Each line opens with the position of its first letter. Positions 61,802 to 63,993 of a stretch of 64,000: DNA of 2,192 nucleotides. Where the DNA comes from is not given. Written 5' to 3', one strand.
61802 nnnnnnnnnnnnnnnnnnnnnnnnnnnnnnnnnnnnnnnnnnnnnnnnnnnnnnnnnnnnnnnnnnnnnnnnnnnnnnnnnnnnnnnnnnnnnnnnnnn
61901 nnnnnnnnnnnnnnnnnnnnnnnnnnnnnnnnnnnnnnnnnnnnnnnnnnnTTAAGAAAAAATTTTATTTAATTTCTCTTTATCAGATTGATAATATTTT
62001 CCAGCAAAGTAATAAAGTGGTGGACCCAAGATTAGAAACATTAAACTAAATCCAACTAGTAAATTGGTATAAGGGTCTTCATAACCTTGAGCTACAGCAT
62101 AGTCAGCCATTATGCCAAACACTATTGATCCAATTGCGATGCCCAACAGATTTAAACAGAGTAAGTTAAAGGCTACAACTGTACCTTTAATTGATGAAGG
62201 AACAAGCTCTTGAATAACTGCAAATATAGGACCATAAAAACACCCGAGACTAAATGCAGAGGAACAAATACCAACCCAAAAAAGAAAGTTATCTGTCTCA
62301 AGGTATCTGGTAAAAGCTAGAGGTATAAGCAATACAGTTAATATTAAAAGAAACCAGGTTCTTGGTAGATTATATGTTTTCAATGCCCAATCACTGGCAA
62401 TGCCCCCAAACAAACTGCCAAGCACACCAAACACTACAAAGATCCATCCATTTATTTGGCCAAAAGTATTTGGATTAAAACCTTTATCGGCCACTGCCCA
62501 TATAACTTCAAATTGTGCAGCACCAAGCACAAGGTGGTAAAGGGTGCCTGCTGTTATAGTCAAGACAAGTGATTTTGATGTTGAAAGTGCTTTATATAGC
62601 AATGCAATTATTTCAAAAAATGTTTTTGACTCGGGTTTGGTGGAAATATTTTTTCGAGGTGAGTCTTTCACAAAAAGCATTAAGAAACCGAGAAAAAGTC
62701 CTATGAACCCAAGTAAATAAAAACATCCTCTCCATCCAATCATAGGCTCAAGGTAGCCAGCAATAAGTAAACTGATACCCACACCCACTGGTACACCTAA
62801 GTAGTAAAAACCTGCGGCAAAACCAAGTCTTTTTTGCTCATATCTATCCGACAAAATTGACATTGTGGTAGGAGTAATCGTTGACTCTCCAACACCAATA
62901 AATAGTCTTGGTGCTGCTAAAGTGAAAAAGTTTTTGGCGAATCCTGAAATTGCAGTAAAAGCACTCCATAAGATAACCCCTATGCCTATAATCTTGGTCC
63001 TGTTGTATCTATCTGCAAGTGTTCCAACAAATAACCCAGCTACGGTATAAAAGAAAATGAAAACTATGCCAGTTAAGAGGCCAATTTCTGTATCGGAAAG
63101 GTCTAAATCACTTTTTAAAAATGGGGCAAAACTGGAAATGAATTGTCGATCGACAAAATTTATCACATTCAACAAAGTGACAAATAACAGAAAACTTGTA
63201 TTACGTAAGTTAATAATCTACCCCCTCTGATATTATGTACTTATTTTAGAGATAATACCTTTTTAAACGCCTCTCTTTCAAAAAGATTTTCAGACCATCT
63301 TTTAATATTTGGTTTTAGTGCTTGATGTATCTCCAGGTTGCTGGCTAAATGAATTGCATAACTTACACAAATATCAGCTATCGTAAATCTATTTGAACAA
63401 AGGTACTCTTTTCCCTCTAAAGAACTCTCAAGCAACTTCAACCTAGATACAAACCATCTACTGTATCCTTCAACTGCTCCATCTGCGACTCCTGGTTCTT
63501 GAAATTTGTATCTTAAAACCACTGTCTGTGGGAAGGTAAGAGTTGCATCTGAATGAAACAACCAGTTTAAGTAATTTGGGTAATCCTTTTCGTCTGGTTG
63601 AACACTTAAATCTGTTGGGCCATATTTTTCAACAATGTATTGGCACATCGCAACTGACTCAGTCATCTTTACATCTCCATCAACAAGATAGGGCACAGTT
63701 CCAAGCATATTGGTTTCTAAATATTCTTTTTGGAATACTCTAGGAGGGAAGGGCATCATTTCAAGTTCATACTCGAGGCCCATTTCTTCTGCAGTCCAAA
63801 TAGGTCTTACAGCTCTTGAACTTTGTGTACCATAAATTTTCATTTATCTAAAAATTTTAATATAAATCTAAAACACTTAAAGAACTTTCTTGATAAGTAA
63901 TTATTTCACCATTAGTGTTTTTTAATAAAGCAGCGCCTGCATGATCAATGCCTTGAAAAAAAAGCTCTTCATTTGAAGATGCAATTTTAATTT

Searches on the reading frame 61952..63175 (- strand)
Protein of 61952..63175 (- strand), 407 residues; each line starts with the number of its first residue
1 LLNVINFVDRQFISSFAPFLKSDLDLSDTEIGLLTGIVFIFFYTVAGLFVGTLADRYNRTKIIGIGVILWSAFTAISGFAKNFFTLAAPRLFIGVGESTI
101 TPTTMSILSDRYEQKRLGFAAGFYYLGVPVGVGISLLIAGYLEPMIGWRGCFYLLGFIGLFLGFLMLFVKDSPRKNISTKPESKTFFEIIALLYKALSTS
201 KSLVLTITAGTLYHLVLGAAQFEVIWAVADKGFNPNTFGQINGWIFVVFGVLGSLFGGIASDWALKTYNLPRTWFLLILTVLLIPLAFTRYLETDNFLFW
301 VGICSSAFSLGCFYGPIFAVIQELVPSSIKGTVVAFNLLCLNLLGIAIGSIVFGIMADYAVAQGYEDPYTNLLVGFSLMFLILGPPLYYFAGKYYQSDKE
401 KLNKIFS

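Call 8: search_protein_families(library=pfam, proteins=[window:61952-63175:-])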
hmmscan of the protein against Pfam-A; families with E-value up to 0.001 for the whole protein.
window:61952-63175:- (407 aa): 3 families
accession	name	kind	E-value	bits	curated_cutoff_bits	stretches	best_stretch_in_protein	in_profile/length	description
PF07690.21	MFS_1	-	8e-47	160.3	33.4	1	3-349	5-346/347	Major Facilitator Superfamily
PF00083.30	Sugar_tr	-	1e-10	41.6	22.3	1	22-174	39-196/452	Sugar (and other) transporter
PF03137.26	OATP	-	1.8e-05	23.7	25.8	0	297-359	460-522/545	Organic Anion Transporter Polypeptide (OATP) family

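Call 46: search_protein_families(library=ncbifam, proteins=[window:61952-63175:-], max_evalue=0.01)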
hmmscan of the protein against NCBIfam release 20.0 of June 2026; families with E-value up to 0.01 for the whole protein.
window:61952-63175:- (407 aa): 36 families (the best 25 are shown)
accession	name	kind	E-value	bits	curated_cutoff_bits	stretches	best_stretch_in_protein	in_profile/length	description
TIGR00893.1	2A0114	subfamily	3.1e-33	115.3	395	1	3-366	3-376/399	D-galactonate transporter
TIGR00895.1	2A0115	subfamily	9.4e-28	97.2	418.55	1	8-182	31-205/398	aromatic acid/H+ symport family MFS transporter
TIGR00881.1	2A0104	subfamily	6.9e-23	81.3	407.75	1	5-358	6-371/379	phosphoglycerate transporter protein PgtP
NF008586.0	PRK11551.1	equivalog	5.3e-18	65.2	410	1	4-354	25-365/406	3-(3-hydroxy-phenyl)propionate transporter MhpT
TIGR00880.1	2_A_01_02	superfamily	6.2e-18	65.3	131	1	45-169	13-137/141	multidrug resistance protein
NF047787.1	PhglyTportPgtP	equivalog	6.1e-13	48.3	750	1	8-175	43-214/451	phosphoglycerate transporter PgtP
NF003024.0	PRK03893.1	subfamily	5.7e-12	45.2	604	1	21-219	48-245/497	sialate:H+ symport family MFS transporter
TIGR00711.1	efflux_EmrB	subfamily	7.9e-12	44.7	230.2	1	4-176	12-183/485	DHA2 family efflux MFS transporter permease subunit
NF008654.0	PRK11652.1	equivalog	8.9e-12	44.6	479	1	38-176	52-190/397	multidrug efflux MFS transporter EmrD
TIGR00710.1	efflux_Bcr_CflA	subfamily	1.6e-11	44.2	200.9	1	14-312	26-312/385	Bcr/CflA family efflux MFS transporter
TIGR00894.1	2A0114euk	subfamily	2.7e-11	42.7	626.45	1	41-228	87-277/465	Na(+)-dependent inorganic phosphate cotransporter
NF008963.0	PRK12307.1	equivalog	8.5e-11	41.6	637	1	17-263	41-292/426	MFS transporter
NF053517.1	HbztTptrPcaK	equivalog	4.2e-10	39.2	770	1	8-190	33-215/437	4-hydroxybenzoate transporter PcaK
TIGR00900.1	2A0121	subfamily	1.1e-09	38.2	319.6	1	4-147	220-364/364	H+ Antiporter protein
NF008661.1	PRK11663.1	subfamily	3.8e-09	36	564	1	8-174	44-210/439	MFS transporter family glucose-6-phosphate receptor UhpC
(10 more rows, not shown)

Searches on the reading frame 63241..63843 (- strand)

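Call 8: search_protein_families(library=pfam, proteins=[window:63241-63843:-])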
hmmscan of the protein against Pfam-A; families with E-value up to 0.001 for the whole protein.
window:63241-63843:- (200 aa): 6 families
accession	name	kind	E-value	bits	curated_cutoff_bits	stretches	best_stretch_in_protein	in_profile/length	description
PF02798.26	GST_N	-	1e-10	42.2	20.9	1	3-71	5-75/76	Glutathione S-transferase, N-terminal domain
PF13417.12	GST_N_3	-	4.4e-10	40.2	22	1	9-76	7-73/75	Glutathione S-transferase, N-terminal domain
PF13409.12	GST_N_2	-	2.7e-08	34.7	25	1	8-71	2-68/70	Glutathione S-transferase, N-terminal domain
PF00043.30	GST_C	-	2.2e-07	31.5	20.7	1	135-191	35-93/93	Glutathione S-transferase, C-terminal domain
PF13410.11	GST_C_2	-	0.00023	21.6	24.9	0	135-185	15-68/69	Glutathione S-transferase, C-terminal domain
PF14497.11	GST_C_3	-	0.00095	19.8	21.6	0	135-195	35-99/104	Glutathione S-transferase, C-terminal domain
